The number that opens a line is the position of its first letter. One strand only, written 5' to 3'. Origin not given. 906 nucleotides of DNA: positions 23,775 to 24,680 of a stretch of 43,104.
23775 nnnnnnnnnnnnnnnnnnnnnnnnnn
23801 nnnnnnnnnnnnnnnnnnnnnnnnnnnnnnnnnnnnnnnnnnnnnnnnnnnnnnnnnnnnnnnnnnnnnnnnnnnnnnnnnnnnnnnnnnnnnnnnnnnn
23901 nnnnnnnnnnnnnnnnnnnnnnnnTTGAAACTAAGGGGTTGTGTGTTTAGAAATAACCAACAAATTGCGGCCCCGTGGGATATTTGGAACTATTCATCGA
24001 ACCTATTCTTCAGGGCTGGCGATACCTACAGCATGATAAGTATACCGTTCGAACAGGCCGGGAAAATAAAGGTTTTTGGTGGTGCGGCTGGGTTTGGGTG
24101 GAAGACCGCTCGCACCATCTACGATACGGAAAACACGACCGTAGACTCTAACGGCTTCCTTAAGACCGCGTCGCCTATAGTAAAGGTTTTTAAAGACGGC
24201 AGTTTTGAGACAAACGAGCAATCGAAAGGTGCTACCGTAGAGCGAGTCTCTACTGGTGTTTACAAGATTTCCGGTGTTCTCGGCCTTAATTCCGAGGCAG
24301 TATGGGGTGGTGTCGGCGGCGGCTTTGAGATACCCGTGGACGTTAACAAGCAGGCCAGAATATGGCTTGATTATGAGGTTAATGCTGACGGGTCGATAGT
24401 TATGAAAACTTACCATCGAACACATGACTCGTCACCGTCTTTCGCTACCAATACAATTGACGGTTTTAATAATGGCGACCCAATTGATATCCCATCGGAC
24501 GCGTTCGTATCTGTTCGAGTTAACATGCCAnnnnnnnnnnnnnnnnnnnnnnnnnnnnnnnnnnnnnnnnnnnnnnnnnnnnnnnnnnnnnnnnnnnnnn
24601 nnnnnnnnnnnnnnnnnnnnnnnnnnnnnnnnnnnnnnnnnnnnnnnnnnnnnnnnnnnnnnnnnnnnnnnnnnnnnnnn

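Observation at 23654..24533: Second fibre locus is split between two overlapping reading frames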

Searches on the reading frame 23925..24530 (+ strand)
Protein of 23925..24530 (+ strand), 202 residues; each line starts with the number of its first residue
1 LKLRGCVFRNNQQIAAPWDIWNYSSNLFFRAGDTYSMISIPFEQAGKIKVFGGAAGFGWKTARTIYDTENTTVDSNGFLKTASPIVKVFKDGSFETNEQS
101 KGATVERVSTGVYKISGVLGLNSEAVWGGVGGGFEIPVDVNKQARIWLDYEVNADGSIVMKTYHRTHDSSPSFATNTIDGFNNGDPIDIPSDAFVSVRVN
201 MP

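Call 4: search_protein_families(library=pfam, proteins=[window:23925-24530:+], max_evalue=0.1)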
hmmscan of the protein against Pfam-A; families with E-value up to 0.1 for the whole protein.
window:23925-24530:+ (202 aa): 1 family
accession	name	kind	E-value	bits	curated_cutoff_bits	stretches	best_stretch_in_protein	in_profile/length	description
PF25670.1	Phage_tail_C_2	-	1.4e-58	197.2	27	1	70-202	1-132/133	Phage tail protein C-terminal domain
